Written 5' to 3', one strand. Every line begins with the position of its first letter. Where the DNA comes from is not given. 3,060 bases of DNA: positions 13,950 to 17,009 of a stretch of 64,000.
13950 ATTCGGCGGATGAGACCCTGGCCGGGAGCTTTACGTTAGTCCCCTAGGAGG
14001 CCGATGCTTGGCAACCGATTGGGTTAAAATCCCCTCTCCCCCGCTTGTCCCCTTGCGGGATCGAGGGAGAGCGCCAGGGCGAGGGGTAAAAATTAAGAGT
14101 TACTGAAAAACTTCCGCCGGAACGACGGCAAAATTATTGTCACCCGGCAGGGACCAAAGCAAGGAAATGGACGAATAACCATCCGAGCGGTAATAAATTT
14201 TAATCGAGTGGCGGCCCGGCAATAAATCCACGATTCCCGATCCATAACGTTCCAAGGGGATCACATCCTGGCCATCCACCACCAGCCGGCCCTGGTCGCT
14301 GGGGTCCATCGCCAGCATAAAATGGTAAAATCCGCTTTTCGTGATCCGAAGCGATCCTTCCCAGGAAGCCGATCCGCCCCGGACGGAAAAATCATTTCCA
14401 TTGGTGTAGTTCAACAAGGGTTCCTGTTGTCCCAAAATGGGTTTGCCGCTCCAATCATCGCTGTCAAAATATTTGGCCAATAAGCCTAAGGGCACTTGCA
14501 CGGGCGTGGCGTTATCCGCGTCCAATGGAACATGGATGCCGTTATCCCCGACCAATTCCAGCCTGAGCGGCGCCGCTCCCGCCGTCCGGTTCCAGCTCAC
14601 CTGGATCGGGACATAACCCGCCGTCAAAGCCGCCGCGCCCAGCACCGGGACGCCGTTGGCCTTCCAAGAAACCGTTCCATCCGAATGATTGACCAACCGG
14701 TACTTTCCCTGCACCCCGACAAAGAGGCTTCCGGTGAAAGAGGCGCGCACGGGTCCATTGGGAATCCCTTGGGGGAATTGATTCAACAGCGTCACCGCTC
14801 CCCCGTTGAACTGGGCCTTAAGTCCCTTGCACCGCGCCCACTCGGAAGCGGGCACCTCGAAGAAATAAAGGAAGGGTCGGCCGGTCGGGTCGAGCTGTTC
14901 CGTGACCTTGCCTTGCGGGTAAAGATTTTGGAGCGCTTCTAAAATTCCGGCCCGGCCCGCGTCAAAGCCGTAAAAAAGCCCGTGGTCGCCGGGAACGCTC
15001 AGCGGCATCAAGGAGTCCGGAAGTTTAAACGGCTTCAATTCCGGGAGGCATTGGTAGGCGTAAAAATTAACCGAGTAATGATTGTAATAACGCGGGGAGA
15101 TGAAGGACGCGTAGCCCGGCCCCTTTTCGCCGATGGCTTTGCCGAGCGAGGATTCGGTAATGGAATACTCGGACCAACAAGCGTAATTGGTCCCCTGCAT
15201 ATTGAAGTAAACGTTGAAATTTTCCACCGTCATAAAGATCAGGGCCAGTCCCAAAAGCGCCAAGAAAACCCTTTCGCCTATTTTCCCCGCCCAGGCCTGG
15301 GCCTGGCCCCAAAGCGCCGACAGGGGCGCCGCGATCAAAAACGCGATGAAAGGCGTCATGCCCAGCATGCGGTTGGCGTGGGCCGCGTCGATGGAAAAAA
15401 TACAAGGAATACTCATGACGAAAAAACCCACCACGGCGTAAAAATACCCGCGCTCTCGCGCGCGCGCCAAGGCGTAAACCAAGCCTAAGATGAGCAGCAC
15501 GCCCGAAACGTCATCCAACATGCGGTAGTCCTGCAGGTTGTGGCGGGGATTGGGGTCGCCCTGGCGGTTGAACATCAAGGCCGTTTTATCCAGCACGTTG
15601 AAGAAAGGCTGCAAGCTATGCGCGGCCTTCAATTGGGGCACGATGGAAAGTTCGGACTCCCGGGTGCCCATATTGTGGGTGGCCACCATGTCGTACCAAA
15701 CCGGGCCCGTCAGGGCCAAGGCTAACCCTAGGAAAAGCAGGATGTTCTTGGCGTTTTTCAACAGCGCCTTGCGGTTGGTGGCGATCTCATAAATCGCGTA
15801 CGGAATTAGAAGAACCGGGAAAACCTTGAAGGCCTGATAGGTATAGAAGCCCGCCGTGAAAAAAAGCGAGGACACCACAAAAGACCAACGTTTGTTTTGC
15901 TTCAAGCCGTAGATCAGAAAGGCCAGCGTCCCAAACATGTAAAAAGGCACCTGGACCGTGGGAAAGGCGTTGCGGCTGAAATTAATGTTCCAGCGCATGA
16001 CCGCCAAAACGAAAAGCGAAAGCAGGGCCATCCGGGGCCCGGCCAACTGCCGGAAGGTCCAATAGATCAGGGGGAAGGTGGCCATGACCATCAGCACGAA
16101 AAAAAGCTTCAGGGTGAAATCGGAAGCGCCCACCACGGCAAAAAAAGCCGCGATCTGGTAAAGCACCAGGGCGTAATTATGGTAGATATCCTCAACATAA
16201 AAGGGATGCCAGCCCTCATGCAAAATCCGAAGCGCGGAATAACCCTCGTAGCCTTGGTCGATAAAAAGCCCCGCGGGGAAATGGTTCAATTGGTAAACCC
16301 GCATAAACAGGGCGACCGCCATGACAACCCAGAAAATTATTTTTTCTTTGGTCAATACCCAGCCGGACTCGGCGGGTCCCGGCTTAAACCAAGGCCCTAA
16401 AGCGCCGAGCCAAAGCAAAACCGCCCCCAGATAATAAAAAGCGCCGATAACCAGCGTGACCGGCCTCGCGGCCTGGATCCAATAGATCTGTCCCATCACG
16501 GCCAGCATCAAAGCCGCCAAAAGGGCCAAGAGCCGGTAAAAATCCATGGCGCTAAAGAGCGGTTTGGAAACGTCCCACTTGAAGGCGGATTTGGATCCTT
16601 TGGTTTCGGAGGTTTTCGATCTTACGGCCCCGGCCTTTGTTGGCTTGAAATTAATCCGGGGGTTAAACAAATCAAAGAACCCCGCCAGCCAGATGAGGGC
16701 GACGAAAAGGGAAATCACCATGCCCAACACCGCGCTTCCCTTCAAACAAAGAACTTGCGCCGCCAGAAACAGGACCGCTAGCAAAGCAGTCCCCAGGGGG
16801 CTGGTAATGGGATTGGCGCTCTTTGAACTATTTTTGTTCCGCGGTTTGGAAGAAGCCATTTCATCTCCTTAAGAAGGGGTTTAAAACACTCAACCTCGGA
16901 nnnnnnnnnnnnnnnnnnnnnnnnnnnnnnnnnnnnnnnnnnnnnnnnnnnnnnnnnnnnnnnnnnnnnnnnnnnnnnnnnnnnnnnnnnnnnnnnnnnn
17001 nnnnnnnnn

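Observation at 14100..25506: Putative protein O-mannosylation-type glycosylation island: PMT-like GT-C fused to PA14, Dpm1-like synthase, GT9, NHL propeller and TMEM260-like DUF2723-TPR enzyme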

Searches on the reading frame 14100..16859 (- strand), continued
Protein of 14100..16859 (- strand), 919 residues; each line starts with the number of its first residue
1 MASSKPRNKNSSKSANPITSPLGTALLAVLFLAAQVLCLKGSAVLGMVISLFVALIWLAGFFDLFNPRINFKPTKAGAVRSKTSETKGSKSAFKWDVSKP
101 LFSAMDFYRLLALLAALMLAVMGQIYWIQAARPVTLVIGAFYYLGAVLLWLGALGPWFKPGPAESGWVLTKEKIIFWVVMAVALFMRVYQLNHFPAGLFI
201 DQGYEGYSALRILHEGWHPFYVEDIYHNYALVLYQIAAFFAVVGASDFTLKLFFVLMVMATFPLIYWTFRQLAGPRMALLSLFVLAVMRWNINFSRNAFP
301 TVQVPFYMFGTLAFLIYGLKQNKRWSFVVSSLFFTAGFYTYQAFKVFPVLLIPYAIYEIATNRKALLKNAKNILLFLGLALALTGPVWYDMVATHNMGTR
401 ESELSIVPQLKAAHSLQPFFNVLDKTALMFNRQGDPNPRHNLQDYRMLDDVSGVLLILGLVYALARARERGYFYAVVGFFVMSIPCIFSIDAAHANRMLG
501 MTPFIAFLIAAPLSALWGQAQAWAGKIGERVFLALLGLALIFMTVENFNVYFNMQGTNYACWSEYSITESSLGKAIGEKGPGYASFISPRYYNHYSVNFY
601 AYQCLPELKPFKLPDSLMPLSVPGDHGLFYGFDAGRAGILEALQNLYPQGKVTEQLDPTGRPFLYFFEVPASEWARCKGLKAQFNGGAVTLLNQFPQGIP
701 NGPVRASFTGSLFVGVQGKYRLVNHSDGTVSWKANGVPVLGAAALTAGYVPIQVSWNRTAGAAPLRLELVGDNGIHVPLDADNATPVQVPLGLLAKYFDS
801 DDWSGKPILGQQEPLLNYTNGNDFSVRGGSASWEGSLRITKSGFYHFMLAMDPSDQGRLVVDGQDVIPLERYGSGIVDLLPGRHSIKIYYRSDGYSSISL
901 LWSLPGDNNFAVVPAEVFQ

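Call 18: search_solved_structures(query=A1, max_evalue=0.1, show_alignments=2)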
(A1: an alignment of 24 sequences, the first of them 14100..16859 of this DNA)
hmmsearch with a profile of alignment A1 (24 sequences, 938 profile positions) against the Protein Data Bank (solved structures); distinct sequences matched with E-value up to 0.1: 22.
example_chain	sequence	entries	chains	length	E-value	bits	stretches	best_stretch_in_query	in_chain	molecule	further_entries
6qe7_A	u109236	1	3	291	1.3e-24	89.4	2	805-933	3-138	Anti-sigma-I factor RsgI3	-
6qdi_A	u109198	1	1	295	2.5e-22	81.8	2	807-932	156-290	PA14 domain-containing protein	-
7mjr_A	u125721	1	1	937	5e-12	47.8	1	806-932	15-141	Vip4Da1 protein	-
6zxj_A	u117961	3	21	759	3e-11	45.2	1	801-931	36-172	Protective antigen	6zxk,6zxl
3tew_A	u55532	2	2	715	4e-11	44.8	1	803-931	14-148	Protective antigen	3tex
3tey_A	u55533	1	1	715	4e-11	44.8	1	803-931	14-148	Protective antigen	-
4nam_A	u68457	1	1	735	4.2e-11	44.7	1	803-931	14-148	Protective antigen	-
3q8c_A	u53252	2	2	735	4.2e-11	44.7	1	803-931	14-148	Protective antigen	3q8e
1t6b_X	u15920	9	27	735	4.2e-11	44.7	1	803-931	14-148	Protective Antigen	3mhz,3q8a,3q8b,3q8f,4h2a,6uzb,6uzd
3tez_A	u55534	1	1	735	4.2e-11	44.7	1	803-931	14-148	Protective antigen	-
1acc_A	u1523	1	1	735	4.2e-11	44.7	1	803-931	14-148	ANTHRAX PROTECTIVE ANTIGEN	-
4ee2_A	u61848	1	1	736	4.2e-11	44.7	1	803-931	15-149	Protective antigen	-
6vra_B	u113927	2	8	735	4.3e-11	44.7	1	803-931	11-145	Protective antigen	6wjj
6vra_A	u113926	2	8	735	5.2e-11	44.4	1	803-931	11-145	Protective antigen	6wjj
5fr3_A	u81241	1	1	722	8.5e-11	43.7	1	805-931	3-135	PROTECTIVE ANTIGEN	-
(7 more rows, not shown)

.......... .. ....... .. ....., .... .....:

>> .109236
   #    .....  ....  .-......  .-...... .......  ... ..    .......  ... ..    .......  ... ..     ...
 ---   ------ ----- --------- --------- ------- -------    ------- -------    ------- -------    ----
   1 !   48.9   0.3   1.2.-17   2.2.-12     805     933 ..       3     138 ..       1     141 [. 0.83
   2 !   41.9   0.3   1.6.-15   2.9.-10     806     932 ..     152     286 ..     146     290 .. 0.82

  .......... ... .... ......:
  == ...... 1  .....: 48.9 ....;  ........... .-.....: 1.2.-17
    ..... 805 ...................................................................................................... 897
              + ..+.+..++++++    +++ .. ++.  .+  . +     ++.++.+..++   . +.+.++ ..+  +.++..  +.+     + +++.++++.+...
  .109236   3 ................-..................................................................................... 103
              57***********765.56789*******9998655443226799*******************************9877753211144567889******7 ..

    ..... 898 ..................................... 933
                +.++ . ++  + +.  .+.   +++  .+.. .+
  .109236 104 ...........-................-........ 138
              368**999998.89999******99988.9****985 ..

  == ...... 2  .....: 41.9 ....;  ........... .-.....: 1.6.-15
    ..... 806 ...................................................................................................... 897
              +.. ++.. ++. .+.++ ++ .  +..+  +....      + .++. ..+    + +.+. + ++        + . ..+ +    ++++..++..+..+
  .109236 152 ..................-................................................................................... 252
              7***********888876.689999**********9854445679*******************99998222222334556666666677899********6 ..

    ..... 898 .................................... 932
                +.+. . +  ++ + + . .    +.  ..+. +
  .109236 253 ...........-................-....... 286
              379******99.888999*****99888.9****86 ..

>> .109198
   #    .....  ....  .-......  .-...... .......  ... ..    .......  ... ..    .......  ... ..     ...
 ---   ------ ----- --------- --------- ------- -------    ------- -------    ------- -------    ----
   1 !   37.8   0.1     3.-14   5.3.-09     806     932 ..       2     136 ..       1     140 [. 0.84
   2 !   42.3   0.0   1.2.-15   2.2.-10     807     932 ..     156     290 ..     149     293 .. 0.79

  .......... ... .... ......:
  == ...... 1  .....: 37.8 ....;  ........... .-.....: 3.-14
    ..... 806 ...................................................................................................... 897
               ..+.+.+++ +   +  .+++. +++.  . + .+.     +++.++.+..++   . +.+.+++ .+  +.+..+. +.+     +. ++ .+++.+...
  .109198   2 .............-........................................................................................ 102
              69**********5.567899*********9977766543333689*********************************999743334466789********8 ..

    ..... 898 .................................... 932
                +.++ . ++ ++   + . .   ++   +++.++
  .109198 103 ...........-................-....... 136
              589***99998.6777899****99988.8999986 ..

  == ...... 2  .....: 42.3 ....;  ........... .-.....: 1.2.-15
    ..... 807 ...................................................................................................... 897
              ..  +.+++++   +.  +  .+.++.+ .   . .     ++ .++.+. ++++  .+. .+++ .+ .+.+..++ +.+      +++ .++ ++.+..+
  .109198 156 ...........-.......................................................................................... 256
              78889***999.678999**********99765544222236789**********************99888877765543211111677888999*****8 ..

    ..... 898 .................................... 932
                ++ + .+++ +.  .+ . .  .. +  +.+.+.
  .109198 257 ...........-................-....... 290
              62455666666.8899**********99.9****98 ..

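Call 32: predict_structure(alignment_id=A1)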
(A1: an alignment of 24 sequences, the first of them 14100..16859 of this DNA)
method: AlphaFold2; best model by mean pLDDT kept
length: 919 residues; sequences in the alignment: 24
mean_pLDDT: 85.1   pTM: 0.78
mean pLDDT of the five models: 85.1, 83.9, 82.4, 81.4, 79.8
residues with pLDDT >= 90: 491; 70-90: 323; 50-70: 52; < 50: 53
segments of 3 or more residues with pLDDT < 50: 1-14, 65-99, 162-165
pLDDT, mean of each block of 10 residues (from residue 1): 30 56 83 84 80 75 47 31 29 40 73 91 89 87 93 67 58 92 94 84 92 92 75 94 94 94 95 91 94 86 89 94 94 89 75 93 91 95 88 69 77 89 82 81 87 93 90 94 81 68 95 87 80 88 93 86 88 94 92 94 94 91 93 87 92 88 93 94 92 90 89 93 90 91 91 89 84 91 91 92 90 90 88 95 95 94 95 91 96 90 93 89
secondary structure, 60 per line:
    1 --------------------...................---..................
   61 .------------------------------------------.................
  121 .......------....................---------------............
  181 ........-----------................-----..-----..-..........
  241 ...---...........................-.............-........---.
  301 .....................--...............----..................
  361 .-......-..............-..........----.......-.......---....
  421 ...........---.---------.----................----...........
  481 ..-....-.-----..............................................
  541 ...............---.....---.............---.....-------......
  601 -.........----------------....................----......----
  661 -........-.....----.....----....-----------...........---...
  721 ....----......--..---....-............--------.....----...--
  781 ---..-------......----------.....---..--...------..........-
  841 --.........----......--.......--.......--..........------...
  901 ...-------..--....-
elements in order (helices of 4 or more, strands of 3 or more residues): H21-39 H43-61 H104-127 H134-153 H169-188 H200-215 H231-243 H247-273 H275-287 H289-296 H300-321 H324-338 H343-361 H363-368 H370-383 H385-394 H399-404 H407-413 H417-431 H450-465 H470-482 H484-487 H495-555 H559-563 H567-579 E583-587 H595-600 H602-607 E608-610 E627-633 H634-646 E651-656 E662-669 H671-675 E680-684 E689-692 E704-714 E718-724 E729-734 E742-745 E747-758 E767-771 E776-778 E793-798 E809-813 E830-839 E843-851 E856-861 E864-870 E873-879 E882-891 E898-903

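Call 34: fold_search(model_id=the predicted structure, library=pdb)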
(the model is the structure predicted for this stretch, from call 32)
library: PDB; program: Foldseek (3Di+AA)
matches with E <= 10: 597; with E <= 0.001: 29
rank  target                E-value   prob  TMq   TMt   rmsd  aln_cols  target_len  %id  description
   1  6qe7_A                7.7e-11  1.00  0.13  0.39  16.6       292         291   18  anti-sigma factor domain-containing protein (released 2019-06-12)
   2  6qe7_C                4.5e-10  1.00  0.13  0.39  16.5       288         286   18  anti-sigma factor domain-containing protein (released 2019-06-12)
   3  6qe7_B                4.9e-10  1.00  0.13  0.40  16.1       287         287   18  anti-sigma factor domain-containing protein (released 2019-06-12)
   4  6qdi                  6.0e-10  1.00  0.12  0.36  18.2       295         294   18  anti-sigma factor domain-containing protein from Clostridium clariflavum (released 2019-06-12)
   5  5gmy_A                2.4e-08  1.00  0.33  0.35  21.4       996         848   10  Crystal structure of the Archaeoglobus fulgidus oligosaccharyltransferase (O29867_ARCFU) tethered with an acceptor pep (released 2017-02-01)
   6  5f15                  2.8e-08  1.00  0.33  0.52  10.2       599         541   12  Crystal Structure of ArnT from Cupriavidus metallidurans bound to Undecaprenyl phosphate (released 2016-02-17)
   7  8agc_A                1.0e-07  1.00  0.31  0.40  16.7       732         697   11  Structure of yeast oligosaccharylransferase complex with lipid-linked oligosaccharide and non-acceptor peptide bound (released 2022-12-07)
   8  8b6l_I                4.8e-07  1.00  0.32  0.41  11.5       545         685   12  Subtomogram average of the human Sec61-TRAP-OSTA-translocon (released 2022-12-07)
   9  5ezm                  6.4e-07  1.00  0.32  0.51  11.3       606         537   12  Crystal Structure of ArnT from Cupriavidus metallidurans in the apo state (released 2016-02-17)
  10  8pn9_A                7.9e-07  1.00  0.32  0.43  12.2       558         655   13  Structure of human oligosaccharyltransferase OST-A complex bound to NGI-1 (released 2024-05-08)
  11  6s7o_A                1.1e-06  1.00  0.33  0.43  12.0       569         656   13  Cryo-EM structure of human oligosaccharyltransferase complex OST-A (released 2019-12-18)
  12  7oci_F                1.2e-06  1.00  0.32  0.44  11.8       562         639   12  Cryo-EM structure of yeast Ost6p containing oligosaccharyltransferase complex (released 2022-02-16)
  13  8agb_A                1.7e-06  1.00  0.32  0.44  12.2       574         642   11  Structure of yeast oligosaccharylransferase complex with lipid-linked oligosaccharide bound (released 2022-12-07)
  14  3rce_A                1.7e-06  1.00  0.33  0.43  15.2       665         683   10  Bacterial oligosaccharyltransferase PglB (released 2011-06-15)
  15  6ezn_F                1.9e-06  1.00  0.32  0.43  12.8       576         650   11  Cryo-EM structure of the yeast oligosaccharyltransferase (OST) complex (released 2018-01-17)
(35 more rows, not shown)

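Call 59: search_protein_families(library=pfam, proteins=[L001:5817-6953:+, L002:12782-14995:-, L003:13072-15546:+, L003:7098-7886:+], max_evalue=0.01)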
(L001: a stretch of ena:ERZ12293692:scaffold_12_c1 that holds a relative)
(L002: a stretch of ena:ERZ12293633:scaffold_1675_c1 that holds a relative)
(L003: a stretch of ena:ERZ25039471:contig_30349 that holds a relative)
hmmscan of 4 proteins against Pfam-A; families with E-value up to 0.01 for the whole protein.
L001:5817-6953:+ (378 aa): 1 family
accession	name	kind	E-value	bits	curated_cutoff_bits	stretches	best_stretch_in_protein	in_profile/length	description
PF13231.12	PMT_2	-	9.2e-05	23.1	26.1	1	85-168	4-86/160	Dolichyl-phosphate-mannose-protein mannosyltransferase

L002:12782-14995:- (737 aa): 1 family
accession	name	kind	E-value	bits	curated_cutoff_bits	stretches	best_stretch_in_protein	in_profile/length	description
PF09586.16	YfhO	-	7.9e-06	25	28.5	1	611-691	755-835/835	Bacterial membrane protein YfhO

L003:13072-15546:+ (824 aa): 1 family
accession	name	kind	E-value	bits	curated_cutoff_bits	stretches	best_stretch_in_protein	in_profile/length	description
PF07691.17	PA14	-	4.7e-06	26.9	24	1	728-793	42-116/147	PA14 domain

L003:7098-7886:+ (262 aa): 1 family
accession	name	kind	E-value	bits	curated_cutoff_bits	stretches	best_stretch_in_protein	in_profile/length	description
PF08305.17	NPCBM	-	2.1e-30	106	23.9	1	138-261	13-136/137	NPCBM/NEW2 domain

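Call 76: search_protein_representatives(protein=window:14100-16859:-)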
Query: 919 residues. Proteins with E-value up to 0.001 (for the whole library): 6525; up to 1e-10: 2711; up to 1e-30: 497. The best 150 are listed.
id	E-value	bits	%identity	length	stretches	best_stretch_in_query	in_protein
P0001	0.0e+00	1916.6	90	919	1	1-919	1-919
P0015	2.0e-232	790.5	55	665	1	111-731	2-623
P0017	1.0e-224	765.1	46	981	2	308-917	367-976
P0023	5.1e-203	693.2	42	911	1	29-918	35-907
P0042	1.1e-190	652.5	43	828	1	111-918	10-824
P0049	2.8e-188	644.5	42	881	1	87-917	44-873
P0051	1.6e-187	641.9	41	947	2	285-918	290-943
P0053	1.2e-186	639.0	39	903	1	109-917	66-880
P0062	5.0e-178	610.5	39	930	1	26-918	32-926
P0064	1.0e-176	606.2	39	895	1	77-918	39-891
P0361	1.8e-166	572.3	38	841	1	108-918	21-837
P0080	2.9e-160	551.8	39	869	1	107-918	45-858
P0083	1.2e-159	549.7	44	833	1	99-724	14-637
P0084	2.3e-159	548.8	40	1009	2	313-918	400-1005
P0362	1.8e-154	532.5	40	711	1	224-918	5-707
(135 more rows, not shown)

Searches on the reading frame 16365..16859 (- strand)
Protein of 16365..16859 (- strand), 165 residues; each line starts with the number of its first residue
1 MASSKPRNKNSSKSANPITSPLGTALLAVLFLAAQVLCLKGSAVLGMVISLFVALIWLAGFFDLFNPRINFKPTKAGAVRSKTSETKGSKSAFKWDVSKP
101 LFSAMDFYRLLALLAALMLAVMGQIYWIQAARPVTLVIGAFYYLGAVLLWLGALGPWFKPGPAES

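Call 91: search_protein_families(library=pfam, proteins=[window:16365-16859:-], max_evalue=10)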
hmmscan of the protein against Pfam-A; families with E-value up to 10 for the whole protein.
seq(165 aa): 2 families
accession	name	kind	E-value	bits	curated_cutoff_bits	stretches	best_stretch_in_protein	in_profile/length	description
PF19354.4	DUF5931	-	0.04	14.2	27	1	94-151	5-55/175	Family of unknown function (DUF5931)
PF19744.4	DUF6232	-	0.93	10.4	27.4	1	110-151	39-74/117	Family of unknown function (DUF6232)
